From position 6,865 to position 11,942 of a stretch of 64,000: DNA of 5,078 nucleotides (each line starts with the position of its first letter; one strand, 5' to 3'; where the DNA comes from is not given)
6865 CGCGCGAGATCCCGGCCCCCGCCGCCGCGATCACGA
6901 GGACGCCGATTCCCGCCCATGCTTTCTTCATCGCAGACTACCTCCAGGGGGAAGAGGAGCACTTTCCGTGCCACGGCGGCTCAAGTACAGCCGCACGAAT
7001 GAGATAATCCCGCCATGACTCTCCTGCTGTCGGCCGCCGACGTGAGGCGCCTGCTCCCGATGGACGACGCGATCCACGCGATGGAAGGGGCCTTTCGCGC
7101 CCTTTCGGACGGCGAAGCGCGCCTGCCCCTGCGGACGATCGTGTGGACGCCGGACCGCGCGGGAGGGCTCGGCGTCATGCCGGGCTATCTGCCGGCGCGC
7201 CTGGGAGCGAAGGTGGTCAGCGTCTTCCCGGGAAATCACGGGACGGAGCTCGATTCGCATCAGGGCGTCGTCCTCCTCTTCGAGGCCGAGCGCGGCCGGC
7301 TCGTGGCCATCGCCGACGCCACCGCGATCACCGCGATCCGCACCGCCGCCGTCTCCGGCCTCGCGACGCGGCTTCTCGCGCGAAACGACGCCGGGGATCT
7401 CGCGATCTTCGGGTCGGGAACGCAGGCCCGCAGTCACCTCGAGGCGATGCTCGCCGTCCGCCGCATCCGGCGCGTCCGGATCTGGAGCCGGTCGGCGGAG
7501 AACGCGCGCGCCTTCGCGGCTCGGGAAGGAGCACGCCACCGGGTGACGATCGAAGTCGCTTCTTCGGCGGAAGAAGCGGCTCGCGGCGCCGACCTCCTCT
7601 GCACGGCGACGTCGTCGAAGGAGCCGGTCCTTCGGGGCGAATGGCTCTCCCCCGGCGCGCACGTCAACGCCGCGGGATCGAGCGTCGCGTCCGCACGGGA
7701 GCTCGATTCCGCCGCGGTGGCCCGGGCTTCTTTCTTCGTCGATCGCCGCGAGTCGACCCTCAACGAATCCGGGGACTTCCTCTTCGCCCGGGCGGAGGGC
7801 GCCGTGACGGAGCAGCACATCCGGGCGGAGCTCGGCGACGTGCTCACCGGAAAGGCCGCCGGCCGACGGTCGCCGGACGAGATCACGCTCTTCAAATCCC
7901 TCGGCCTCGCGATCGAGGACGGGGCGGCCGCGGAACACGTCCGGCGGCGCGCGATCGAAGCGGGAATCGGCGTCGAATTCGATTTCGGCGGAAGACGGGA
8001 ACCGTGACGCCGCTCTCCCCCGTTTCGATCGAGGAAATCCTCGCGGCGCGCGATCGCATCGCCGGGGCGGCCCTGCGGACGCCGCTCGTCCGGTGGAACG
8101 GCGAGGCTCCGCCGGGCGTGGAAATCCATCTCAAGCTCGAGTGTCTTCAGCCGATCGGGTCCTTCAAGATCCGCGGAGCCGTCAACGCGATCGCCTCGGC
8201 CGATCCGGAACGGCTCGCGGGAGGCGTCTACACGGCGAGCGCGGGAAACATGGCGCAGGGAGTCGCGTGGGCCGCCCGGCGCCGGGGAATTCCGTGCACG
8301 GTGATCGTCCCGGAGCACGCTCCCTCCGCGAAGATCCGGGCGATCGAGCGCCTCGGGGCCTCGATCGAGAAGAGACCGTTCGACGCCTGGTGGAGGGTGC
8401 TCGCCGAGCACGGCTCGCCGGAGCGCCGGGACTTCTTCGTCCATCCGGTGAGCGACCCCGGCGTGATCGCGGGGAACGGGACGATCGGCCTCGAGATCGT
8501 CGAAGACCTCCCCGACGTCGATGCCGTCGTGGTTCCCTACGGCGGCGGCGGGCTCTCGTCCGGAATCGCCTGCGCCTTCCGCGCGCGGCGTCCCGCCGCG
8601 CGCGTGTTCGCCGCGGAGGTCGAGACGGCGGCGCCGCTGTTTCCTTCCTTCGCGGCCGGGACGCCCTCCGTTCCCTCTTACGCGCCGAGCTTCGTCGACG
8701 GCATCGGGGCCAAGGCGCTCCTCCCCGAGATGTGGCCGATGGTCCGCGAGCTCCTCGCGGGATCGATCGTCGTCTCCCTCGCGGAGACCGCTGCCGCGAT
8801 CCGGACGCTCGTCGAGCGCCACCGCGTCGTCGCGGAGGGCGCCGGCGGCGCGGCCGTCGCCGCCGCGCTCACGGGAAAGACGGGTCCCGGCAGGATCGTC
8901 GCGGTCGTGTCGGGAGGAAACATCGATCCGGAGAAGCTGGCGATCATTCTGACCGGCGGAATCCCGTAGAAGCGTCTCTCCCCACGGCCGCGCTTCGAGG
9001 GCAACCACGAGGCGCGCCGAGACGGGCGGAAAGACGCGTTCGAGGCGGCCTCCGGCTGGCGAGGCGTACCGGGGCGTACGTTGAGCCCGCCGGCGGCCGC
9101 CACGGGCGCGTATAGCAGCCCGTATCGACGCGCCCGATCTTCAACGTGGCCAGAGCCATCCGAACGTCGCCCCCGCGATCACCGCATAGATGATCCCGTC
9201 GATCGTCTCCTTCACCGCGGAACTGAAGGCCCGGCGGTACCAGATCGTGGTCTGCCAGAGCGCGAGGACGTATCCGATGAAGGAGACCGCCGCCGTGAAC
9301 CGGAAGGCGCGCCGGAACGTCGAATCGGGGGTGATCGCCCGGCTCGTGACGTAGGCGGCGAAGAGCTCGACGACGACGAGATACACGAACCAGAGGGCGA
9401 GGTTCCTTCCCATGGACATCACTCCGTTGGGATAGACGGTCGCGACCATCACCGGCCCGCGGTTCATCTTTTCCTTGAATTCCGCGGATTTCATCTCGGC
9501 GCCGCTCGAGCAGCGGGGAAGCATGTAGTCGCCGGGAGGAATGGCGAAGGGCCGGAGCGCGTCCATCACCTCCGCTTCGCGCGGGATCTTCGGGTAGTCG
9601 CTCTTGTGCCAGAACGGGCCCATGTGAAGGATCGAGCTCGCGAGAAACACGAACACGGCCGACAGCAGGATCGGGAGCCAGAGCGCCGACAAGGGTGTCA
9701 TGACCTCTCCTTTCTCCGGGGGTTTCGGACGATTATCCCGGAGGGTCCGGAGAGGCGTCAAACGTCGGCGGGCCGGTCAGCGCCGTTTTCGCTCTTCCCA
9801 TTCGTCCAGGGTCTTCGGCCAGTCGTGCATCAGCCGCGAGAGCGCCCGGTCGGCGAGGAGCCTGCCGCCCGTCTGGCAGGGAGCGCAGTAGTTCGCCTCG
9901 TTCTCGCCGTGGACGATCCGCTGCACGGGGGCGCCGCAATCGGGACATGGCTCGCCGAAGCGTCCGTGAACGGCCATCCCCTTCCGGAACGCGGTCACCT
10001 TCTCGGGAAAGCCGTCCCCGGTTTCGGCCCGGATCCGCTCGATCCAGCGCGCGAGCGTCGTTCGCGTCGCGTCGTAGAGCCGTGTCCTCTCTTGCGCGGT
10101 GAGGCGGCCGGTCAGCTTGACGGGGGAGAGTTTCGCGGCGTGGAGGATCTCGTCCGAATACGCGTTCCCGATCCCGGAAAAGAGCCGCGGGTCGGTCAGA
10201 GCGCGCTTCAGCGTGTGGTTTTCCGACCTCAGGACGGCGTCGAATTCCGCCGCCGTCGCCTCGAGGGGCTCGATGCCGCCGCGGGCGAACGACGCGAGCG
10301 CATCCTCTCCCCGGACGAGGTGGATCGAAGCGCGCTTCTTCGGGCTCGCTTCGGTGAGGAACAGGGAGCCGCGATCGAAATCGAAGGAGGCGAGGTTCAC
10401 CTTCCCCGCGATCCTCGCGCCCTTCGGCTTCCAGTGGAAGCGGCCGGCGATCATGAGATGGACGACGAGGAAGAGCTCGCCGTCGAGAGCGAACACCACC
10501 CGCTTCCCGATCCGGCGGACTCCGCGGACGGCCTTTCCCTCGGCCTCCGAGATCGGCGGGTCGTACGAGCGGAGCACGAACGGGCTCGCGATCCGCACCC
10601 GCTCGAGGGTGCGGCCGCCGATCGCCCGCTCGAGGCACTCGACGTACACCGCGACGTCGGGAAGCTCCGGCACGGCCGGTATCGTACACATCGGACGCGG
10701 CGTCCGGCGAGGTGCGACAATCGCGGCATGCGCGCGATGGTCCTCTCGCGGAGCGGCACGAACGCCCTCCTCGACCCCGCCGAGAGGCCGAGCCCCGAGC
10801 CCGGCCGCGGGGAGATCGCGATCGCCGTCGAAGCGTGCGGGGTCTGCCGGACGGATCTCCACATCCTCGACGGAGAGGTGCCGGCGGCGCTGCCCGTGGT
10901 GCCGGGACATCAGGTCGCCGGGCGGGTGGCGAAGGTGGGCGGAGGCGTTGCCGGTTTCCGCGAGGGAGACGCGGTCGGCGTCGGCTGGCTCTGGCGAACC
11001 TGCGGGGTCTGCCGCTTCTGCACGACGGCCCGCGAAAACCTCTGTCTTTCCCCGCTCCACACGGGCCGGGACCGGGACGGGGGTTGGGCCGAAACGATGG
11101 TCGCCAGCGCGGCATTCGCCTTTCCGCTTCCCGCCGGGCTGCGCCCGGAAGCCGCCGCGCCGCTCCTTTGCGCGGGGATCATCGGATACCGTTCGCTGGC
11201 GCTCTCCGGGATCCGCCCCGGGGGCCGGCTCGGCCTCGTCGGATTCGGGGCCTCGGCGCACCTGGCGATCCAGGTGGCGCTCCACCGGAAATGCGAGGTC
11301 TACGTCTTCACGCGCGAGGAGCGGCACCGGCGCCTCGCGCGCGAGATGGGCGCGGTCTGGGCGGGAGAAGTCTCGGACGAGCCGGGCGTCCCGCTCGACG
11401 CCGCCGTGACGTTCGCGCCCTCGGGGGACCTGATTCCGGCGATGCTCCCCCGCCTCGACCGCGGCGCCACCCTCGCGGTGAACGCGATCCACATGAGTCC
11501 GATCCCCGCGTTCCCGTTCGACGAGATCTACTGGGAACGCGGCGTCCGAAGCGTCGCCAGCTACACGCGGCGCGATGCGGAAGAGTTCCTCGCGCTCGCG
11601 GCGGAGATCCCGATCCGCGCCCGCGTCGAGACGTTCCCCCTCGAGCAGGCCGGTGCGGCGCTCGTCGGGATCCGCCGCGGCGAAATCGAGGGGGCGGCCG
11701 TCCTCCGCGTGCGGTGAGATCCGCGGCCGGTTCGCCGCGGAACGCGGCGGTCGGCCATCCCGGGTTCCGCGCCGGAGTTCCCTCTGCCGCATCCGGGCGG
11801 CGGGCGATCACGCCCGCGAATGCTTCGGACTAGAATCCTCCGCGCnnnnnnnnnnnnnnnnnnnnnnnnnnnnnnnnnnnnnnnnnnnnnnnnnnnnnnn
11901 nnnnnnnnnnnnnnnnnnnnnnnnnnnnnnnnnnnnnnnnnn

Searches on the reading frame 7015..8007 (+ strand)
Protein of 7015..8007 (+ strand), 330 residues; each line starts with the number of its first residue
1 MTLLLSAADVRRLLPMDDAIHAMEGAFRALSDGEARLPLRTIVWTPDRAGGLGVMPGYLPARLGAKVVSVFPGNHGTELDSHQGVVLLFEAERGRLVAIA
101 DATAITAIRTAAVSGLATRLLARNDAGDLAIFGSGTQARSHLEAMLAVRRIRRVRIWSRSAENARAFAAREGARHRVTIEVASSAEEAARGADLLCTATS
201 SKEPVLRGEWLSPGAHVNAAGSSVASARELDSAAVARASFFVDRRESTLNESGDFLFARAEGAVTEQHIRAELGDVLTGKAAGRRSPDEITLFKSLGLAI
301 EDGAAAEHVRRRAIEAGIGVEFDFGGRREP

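Call 99: search_protein_families(library=pfam, proteins=[window:7015-8007:+], max_evalue=0.00001)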
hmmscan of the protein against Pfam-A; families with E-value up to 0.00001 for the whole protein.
window:7015-8007:+ (330 aa): 2 families
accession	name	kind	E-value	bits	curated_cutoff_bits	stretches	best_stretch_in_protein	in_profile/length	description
PF02423.21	OCD_Mu_crystall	-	1.1e-80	271.4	24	1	3-315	4-312/314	Ornithine cyclodeaminase/mu-crystallin family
PF01488.26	Shikimate_DH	-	4.5e-06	27.2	24.3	1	123-213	9-97/138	Shikimate / quinate 5-dehydrogenase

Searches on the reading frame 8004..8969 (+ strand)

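Call 99: search_protein_families(library=pfam, proteins=[window:8004-8969:+], max_evalue=0.00001)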
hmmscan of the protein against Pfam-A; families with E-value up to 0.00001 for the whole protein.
window:8004-8969:+ (321 aa): 1 family
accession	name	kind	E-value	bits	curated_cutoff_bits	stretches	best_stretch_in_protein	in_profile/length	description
PF00291.31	PALP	-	6.8e-73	246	35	1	23-304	5-295/295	Pyridoxal-phosphate dependent enzyme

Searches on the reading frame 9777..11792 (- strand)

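Call 99: search_protein_families(library=pfam, proteins=[window:9777-11792:-], max_evalue=0.00001)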
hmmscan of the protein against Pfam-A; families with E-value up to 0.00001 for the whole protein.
window:9777-11792:- (671 aa): 2 families
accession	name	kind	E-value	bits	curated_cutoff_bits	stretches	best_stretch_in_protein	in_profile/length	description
PF01149.29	Fapy_DNA_glyco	-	1.9e-15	58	25.5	1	375-473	2-101/117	Formamidopyrimidine-DNA glycosylase N-terminal domain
PF06831.19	H2TH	-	6.6e-13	48.9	34.7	1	508-586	4-84/93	Formamidopyrimidine-DNA glycosylase H2TH domain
